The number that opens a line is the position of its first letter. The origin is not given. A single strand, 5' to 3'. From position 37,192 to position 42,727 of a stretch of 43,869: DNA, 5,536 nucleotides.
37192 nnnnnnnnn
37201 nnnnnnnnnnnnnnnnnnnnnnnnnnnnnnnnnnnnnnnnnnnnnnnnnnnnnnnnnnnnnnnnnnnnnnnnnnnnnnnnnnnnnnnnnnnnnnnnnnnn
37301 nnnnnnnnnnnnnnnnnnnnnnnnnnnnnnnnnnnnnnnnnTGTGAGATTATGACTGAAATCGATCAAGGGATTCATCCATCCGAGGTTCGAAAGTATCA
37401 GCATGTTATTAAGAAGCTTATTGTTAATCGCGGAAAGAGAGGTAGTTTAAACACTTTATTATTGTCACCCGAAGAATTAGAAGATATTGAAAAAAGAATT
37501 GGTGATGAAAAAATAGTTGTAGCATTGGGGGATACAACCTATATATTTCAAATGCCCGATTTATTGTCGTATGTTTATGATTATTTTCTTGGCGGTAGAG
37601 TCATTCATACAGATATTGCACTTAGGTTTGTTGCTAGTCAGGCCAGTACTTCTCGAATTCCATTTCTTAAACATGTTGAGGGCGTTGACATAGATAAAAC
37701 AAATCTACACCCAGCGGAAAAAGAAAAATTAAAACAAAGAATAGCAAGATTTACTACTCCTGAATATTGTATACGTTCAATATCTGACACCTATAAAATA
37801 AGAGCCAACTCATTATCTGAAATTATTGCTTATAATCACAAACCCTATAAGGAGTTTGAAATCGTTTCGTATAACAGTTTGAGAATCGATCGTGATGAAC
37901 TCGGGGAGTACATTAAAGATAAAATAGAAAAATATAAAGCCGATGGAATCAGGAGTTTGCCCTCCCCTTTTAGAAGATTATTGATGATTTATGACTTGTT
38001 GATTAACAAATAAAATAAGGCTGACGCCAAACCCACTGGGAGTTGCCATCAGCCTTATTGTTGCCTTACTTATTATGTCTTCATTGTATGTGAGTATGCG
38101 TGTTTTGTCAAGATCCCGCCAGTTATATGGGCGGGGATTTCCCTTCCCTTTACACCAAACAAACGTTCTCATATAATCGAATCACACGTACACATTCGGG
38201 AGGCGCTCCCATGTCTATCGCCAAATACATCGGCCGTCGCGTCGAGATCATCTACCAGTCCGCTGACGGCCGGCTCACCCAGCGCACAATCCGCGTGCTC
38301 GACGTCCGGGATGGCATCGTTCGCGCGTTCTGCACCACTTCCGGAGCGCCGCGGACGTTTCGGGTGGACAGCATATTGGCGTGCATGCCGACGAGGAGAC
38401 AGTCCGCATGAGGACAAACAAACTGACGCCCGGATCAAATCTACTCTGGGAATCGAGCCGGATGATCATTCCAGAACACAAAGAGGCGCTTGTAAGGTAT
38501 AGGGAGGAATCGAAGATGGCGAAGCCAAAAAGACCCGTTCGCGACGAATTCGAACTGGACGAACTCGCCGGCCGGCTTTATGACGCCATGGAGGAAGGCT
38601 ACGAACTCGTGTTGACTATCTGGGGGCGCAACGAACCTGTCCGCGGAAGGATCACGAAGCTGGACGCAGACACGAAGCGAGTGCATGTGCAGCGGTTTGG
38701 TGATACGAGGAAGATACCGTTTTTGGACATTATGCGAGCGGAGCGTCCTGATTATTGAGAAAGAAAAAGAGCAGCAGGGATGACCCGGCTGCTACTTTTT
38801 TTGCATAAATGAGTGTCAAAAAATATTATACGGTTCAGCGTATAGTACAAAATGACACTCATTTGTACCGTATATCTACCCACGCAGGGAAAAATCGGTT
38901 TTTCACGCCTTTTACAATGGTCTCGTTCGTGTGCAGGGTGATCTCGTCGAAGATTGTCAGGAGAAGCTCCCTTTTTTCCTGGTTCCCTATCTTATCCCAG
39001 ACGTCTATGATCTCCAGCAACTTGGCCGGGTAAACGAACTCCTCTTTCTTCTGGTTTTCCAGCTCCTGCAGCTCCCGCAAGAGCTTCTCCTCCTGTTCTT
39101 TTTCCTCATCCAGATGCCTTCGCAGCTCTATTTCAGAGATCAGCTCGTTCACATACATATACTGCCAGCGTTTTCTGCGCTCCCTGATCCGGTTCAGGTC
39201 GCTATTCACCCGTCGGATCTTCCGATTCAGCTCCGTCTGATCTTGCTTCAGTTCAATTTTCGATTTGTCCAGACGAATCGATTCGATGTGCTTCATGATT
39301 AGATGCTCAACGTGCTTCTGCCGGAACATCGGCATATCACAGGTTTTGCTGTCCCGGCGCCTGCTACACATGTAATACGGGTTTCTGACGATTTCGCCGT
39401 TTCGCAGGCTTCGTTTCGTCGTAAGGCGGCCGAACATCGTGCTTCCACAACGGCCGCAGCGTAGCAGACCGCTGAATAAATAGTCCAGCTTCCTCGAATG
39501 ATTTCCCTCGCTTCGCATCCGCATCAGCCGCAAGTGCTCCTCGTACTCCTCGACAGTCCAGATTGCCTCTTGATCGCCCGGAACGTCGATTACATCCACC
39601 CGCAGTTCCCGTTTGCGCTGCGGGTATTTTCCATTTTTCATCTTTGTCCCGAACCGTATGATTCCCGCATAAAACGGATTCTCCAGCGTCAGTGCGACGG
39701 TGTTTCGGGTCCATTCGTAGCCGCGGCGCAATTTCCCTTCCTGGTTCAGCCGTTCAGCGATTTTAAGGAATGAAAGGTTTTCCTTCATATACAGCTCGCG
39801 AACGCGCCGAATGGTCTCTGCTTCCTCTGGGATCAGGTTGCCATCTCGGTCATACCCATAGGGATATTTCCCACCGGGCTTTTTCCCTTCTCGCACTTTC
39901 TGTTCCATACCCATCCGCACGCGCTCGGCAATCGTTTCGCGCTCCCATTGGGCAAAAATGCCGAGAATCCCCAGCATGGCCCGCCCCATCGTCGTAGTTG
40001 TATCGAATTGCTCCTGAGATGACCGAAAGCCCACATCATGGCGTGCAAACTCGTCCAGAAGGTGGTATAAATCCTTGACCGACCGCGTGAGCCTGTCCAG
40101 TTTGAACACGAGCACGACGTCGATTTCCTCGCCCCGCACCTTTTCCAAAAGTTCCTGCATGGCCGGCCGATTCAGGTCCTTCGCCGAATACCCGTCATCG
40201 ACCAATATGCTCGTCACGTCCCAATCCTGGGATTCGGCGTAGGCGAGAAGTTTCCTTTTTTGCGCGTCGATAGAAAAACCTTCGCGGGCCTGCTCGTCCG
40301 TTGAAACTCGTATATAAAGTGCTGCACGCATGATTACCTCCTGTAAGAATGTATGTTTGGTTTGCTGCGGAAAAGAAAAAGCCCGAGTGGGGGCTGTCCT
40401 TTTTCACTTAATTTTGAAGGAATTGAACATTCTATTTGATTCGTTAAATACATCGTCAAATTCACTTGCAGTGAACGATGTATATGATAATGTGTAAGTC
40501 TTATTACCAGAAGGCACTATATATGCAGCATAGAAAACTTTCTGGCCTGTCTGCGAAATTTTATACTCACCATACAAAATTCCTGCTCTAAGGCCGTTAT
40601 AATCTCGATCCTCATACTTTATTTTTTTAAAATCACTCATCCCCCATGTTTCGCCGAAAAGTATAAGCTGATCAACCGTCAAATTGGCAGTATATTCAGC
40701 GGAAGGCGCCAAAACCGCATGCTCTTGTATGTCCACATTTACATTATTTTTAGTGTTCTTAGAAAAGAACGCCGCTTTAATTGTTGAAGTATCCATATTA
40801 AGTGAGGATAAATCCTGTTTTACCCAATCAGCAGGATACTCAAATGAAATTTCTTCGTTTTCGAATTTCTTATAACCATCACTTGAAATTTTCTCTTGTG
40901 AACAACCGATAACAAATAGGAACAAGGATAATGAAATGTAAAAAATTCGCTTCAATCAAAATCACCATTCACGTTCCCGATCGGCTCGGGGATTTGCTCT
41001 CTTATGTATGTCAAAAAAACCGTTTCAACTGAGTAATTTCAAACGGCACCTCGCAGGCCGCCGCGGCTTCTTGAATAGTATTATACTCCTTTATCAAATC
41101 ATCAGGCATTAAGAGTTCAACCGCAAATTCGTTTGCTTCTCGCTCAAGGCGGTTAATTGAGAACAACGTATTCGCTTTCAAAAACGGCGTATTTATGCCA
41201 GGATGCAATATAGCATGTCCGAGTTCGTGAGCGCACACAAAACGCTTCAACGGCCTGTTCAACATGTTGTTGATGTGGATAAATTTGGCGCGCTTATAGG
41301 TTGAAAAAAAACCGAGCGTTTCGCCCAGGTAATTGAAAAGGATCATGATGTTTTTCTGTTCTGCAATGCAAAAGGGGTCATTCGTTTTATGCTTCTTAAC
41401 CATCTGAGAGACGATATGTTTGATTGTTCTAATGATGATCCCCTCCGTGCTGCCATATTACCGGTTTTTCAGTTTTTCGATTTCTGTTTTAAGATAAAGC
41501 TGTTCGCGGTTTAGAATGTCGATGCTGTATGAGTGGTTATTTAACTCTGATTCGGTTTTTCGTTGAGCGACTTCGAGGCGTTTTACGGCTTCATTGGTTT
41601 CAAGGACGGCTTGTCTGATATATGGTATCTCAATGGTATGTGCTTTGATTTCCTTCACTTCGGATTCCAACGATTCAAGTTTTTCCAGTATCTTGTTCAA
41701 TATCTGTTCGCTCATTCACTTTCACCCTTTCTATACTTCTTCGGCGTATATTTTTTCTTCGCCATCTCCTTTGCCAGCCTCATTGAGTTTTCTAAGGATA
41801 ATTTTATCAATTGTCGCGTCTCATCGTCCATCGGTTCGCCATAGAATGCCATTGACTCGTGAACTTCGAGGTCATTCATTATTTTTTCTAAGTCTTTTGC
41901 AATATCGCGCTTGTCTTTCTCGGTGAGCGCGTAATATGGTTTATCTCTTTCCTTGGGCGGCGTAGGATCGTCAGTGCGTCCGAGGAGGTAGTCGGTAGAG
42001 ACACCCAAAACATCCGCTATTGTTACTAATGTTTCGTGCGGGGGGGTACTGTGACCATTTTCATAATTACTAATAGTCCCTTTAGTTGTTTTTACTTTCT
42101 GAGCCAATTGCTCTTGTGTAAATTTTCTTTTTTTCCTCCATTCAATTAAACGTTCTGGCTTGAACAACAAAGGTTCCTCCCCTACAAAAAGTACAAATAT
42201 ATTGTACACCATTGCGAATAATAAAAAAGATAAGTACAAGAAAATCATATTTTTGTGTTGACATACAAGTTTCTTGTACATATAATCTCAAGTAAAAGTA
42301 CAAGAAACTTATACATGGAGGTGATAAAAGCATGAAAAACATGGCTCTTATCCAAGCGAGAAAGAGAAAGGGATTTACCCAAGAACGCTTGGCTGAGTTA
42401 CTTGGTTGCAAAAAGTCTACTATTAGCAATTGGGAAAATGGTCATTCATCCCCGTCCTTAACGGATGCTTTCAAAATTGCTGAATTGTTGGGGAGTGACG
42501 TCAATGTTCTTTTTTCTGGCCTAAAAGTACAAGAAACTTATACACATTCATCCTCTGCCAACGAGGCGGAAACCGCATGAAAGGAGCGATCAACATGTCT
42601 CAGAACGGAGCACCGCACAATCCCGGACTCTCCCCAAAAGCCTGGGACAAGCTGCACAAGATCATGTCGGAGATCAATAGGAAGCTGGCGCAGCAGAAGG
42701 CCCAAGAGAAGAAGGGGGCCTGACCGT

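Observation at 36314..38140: Terminator-insulated AT-rich moron encoding a compact stand-alone SIR2-like protein with an unassignable C-terminal half: candidate new single-gene anti-phage system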

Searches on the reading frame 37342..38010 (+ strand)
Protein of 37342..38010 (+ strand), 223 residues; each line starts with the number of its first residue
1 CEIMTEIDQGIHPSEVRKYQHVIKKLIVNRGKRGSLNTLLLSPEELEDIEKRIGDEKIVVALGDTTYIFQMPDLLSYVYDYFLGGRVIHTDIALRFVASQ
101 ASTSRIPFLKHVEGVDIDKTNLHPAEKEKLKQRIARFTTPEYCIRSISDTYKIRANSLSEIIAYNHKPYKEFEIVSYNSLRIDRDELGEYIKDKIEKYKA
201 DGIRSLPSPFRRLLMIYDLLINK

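Call 45: predict_structure(alignment_id=A2)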
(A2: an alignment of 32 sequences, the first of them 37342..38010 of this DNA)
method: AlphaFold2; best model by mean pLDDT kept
length: 223 residues; sequences in the alignment: 32
mean_pLDDT: 76.3   pTM: 0.66
mean pLDDT of the five models: 76.3, 76.2, 75.1, 74.4, 73.8
residues with pLDDT >= 90: 103; 70-90: 49; 50-70: 24; < 50: 47
segments of 3 or more residues with pLDDT < 50: 1-13, 28-43, 53-69
pLDDT, mean of each block of 10 residues (from residue 1): 36 53 51 40 52 42 38 87 81 86 89 89 87 92 93 94 94 97 95 94 89 96 89
secondary structure, 60 per line:
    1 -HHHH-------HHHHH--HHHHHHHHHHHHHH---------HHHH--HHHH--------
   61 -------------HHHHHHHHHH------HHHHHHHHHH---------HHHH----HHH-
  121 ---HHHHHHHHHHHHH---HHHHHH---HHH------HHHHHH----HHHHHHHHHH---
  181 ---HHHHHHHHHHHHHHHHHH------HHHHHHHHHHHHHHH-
elements in order: H2-5 H13-17 H20-33 H43-46 H49-52 H74-83 H90-99 H109-112 H124-136 H140-145 H158-163 H168-177 H184-201 H208-222

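Call 48: fold_search(model_id=the predicted structure, library=pdb)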
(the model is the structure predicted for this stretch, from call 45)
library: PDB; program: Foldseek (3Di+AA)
matches with E <= 10: 109; with E <= 0.001: 0
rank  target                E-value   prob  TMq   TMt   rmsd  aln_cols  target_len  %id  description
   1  8f1k_M                5.2e-01  0.07  0.13  0.09  18.2       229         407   17  SigN RNA polymerase early-melted intermediate bound to full duplex DNA fragment dhsU36 (-12T) (released 2023-04-05)
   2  9mse_M                6.0e-01  0.06  0.12  0.09  21.3       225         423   13  de novo SigN RNA polymerase transcription initiation intermediate with pre-catalytic bEBP state (RPi1 open ring) (released 2025-08-13)
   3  9msg_M                6.0e-01  0.05  0.11  0.07  19.5       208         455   15  De novo SigN RNA polymerase transcription initiation intermediate with bound SigN-RII (released 2025-08-13)
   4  3zv0_B                6.6e-01  0.06  0.14  0.12  20.3       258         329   13  Structure of the SHQ1P-CBF5P complex (released 2011-11-30)
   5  9msh_M                7.6e-01  0.06  0.13  0.10  15.5       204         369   16  de novo SigN RNA polymerase open complex (RPo) (released 2025-08-13)
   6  8f1i_M                7.6e-01  0.06  0.13  0.09  17.5       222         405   13  SigN RNA polymerase early-melted intermediate bound to mismatch fragment dhsU36mm1 (-12T) (released 2023-04-05)
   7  9msj_M                8.0e-01  0.05  0.11  0.08  15.9       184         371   17  de novo SigN RNA polymerase NTP-bound open complex (RPo+2A) (released 2025-08-13)
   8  8k9a_C                9.7e-01  0.06  0.16  0.06  20.4       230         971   14  Cryo-EM structure of DSR2-DSAD1 state 2 (released 2024-05-01)
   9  3uai_D                9.7e-01  0.04  0.14  0.12  20.3       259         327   13  Structure of the Shq1-Cbf5-Nop10-Gar1 complex from Saccharomyces cerevisiae (released 2011-12-14)
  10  8f1j_M                1.1e+00  0.04  0.11  0.08  18.1       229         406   16  SigN RNA polymerase early-melted intermediate bound to mismatch DNA fragment dhsU36mm2 (-12A) (released 2023-04-05)
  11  8wkn_B                1.2e+00  0.06  0.16  0.06  19.1       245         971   16  Cryo-EM structure of DSR2-DSAD1 (released 2024-05-01)
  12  8k9a_B                1.3e+00  0.09  0.22  0.08  18.9       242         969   16  Cryo-EM structure of DSR2-DSAD1 state 2 (released 2024-05-01)
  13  9msf_M                1.4e+00  0.04  0.12  0.08  19.8       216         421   13  de novo SigN RNA polymerase transcription initiation intermediate with post-catalytic bEBP state (RPi1 closed ring) (released 2025-08-13)
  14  2vof_C                1.9e+00  0.09  0.15  0.20  15.1       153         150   10  Structure of mouse A1 bound to the Puma BH3-domain (released 2008-03-04)
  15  4rtd                  1.9e+00  0.06  0.17  0.05  18.2       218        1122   14  Escherichia coli alpha-2-macroglobulin activated by porcine elastase (released 2015-07-15)
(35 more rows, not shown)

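Call 61: search_solved_structures(query=A2, max_evalue=10)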
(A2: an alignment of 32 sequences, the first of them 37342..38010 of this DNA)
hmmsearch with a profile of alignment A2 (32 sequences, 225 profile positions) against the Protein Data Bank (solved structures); distinct sequences matched with E-value up to 10: 12.
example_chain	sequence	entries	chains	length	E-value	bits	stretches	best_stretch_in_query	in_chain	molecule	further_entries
9h88_A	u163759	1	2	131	0.39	13.3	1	88-171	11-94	Transcriptional regulator, PadR-like family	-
7uw9_G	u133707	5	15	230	0.5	12.9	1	91-185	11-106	V-type proton ATPase subunit E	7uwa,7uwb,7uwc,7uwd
3fe7_A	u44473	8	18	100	0.54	12.8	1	41-86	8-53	Mdm4 protein | Protein Mdm4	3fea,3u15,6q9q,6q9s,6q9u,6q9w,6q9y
2vyr_A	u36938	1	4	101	0.55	12.8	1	41-86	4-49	MDM4 PROTEIN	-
1psy_A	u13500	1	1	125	0.75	12.4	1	102-136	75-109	2S albumin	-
2l5q_A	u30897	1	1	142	0.75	12.3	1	143-223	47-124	Uncharacterized protein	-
4ixo_A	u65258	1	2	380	1.6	11.3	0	145-185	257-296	NifS-like protein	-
9r1k_A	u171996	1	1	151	2.1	10.9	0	128-212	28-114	sc-apCC-4-A7F-1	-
36qu_G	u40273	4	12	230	4.8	9.7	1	91-180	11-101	V-type proton ATPase subunit E1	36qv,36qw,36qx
9r1j_A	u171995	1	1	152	5.2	9.6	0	128-212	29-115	sc-apCC-4-NR-1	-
4ewi_A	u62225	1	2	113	5.4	9.6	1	121-213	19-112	NACHT, LRR and PYD domains-containing protein 4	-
9r1l_A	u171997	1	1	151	9.4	8.8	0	128-201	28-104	sc-apCC-4-SN38-1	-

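Call 66: search_protein_representatives(alignment_id=A2)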
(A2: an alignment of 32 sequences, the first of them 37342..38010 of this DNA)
Query: 32 sequences, 225 profile positions. Proteins with E-value up to 0.001 (for the whole library): 111; up to 1e-10: 81; up to 1e-30: 52. The best 111 are listed.
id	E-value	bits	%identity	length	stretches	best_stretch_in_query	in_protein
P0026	3.5e-91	320.9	-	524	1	1-224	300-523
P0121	1.7e-81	289.3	-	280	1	1-222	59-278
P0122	4.4e-71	255.2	-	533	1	1-224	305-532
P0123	1.9e-70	253.1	-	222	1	20-223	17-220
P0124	2.6e-70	252.7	-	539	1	1-223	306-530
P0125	6.4e-70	251.4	-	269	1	1-223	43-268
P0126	8.0e-64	231.5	-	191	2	1-110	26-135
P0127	9.9e-64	231.1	-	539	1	1-223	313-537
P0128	1.4e-62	227.4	-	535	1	1-224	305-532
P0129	4.2e-60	219.3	-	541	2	1-223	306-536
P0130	9.5e-60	218.1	-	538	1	1-224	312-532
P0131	1.2e-59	217.8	-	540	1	1-224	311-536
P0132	7.9e-56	205.3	-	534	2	1-223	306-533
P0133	4.1e-55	203.0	-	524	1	1-222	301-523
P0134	1.5e-54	201.1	-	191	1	1-162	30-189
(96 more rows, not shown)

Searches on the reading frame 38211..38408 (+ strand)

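Call 47: search_protein_families(library=pfam, proteins=[window:38211-38408:+], max_evalue=0.01)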
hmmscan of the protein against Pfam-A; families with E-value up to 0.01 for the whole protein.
window:38211-38408:+ (66 aa): 1 family
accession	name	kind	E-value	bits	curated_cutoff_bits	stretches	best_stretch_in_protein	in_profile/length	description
PF13280.12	WYL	-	2.5e-05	24.6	21.8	1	8-57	13-67/70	WYL domain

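Call 106: search_protein_families(library=padloc, proteins=[window:38211-38408:+], max_evalue=0.001)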
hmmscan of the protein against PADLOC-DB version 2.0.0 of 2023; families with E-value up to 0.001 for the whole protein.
window:38211-38408:+ (66 aa): 2 families
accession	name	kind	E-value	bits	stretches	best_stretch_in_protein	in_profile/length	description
PDLC01457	WYL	-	7.9e-06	23.6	1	8-61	137-194/229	"CAS-I,CAS-II,CAS-III,CAS-IV,CAS-V,CAS-VI; associated_signaling"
PDLC03787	RTasWYL-YodC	-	2.6e-05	21.5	1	11-58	292-347/354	DRT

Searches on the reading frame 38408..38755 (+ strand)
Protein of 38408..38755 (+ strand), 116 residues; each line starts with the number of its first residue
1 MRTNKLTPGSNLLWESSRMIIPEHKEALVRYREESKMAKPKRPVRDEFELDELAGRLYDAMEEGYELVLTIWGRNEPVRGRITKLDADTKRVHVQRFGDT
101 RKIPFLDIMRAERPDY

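Call 47: search_protein_families(library=pfam, proteins=[window:38408-38755:+], max_evalue=0.01)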
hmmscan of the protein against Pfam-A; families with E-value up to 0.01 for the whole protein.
window:38408-38755:+ (116 aa): 1 family
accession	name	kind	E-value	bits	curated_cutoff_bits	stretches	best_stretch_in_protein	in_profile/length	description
PF08863.15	YolD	-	8.6e-13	48.7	27.5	1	21-111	2-93/94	YolD-like protein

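Call 106: search_protein_families(library=padloc, proteins=[window:38408-38755:+], max_evalue=0.001)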
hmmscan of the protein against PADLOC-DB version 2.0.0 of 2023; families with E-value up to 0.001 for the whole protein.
window:38408-38755:+ (116 aa): 0 families

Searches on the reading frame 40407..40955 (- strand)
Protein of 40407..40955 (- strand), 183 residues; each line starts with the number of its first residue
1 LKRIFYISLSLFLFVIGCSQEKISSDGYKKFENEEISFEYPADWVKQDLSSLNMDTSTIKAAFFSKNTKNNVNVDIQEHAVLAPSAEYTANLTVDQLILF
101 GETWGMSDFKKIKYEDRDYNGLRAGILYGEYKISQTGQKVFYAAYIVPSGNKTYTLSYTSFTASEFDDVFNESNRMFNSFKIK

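Call 47: search_protein_families(library=pfam, proteins=[window:40407-40955:-], max_evalue=0.01)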
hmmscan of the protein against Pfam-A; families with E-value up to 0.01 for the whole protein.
window:40407-40955:- (183 aa): 2 families
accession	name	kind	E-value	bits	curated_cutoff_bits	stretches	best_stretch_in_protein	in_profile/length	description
PF10738.15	Lpp-LpqN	-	0.0017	18.3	22.4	1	29-161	22-151/174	Probable lipoprotein LpqN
PF01789.22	PsbP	-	0.0027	18.2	23.5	0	27-182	2-155/155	PsbP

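Call 106: search_protein_families(library=padloc, proteins=[window:40407-40955:-], max_evalue=0.001)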
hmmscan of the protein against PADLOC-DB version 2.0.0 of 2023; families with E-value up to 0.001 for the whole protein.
window:40407-40955:- (183 aa): 0 families

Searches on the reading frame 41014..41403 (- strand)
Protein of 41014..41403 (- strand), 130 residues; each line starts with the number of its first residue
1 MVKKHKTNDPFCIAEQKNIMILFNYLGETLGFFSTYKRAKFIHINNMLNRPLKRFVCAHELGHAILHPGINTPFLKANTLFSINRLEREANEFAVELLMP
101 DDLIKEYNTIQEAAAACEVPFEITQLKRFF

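Call 47: search_protein_families(library=pfam, proteins=[window:41014-41403:-], max_evalue=0.01)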
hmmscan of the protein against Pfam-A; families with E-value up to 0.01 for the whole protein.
window:41014-41403:- (130 aa): 1 family
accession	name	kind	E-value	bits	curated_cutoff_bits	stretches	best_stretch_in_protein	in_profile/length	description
PF06114.19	Peptidase_M78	-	8.6e-21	74.5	22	1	14-124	1-118/123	IrrE N-terminal-like domain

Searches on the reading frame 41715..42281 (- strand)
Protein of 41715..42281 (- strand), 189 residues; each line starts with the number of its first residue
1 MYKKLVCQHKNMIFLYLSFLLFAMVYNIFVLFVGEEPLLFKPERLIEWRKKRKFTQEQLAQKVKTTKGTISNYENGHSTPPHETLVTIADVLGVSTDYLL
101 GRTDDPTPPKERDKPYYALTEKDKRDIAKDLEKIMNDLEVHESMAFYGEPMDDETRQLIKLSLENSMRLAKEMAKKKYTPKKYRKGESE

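Call 47: search_protein_families(library=pfam, proteins=[window:41715-42281:-], max_evalue=0.01)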
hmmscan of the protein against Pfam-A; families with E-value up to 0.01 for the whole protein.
window:41715-42281:- (189 aa): 6 families
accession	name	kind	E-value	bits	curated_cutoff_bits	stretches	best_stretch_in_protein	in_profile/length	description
PF01381.28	HTH_3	-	2.4e-16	59.9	23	1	46-99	2-55/55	Helix-turn-helix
PF12844.13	HTH_19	-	1.6e-14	54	30.2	1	43-100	2-59/64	Helix-turn-helix domain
PF13560.12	HTH_31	-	2.9e-09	37.5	27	1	44-97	5-59/64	Helix-turn-helix domain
PF13443.12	HTH_26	-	9.6e-07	29.4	22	1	45-102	2-60/63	Cro/C1-type HTH DNA-binding domain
PF07022.19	Phage_CI_repr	-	1e-05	26.2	22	1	54-105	12-63/65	Bacteriophage CI repressor helix-turn-helix domain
PF04545.22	Sigma70_r4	-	0.0023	17.8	24.1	0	45-72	12-39/50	Sigma-70, region 4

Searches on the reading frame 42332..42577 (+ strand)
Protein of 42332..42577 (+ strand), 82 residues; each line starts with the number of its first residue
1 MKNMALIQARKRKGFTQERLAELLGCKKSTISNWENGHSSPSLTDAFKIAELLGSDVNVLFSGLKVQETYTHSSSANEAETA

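Call 47: search_protein_families(library=pfam, proteins=[window:42332-42577:+], max_evalue=0.01)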
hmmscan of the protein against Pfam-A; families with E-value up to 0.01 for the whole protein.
window:42332-42577:+ (82 aa): 10 families
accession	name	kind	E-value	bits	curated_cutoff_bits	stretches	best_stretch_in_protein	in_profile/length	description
PF01381.28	HTH_3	-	2.9e-18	66.1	23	1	7-57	2-52/55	Helix-turn-helix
PF13560.12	HTH_31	-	3.9e-11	43.5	27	1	8-57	8-58/64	Helix-turn-helix domain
PF12844.13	HTH_19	-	1e-09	38.6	30.2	1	8-63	6-61/64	Helix-turn-helix domain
PF13384.12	HTH_23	-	6.2e-05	23.1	24.6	1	6-34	10-37/50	Homeodomain-like domain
PF13443.12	HTH_26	-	0.00021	21.9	22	1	10-54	6-51/63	Cro/C1-type HTH DNA-binding domain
PF07022.19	Phage_CI_repr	-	0.00023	21.9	22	1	11-60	8-57/65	Bacteriophage CI repressor helix-turn-helix domain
PF13936.12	HTH_38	-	0.0028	17.8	27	1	7-33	13-39/44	Helix-turn-helix domain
PF13744.12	HTH_37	-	0.004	17.4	27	1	5-57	22-75/80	Helix-turn-helix domain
PF13730.12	HTH_36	-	0.0041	17.3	25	1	16-34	27-45/55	Helix-turn-helix domain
PF05269.17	Phage_CII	-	0.0053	17.4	21.3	1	16-36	25-45/91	Bacteriophage CII protein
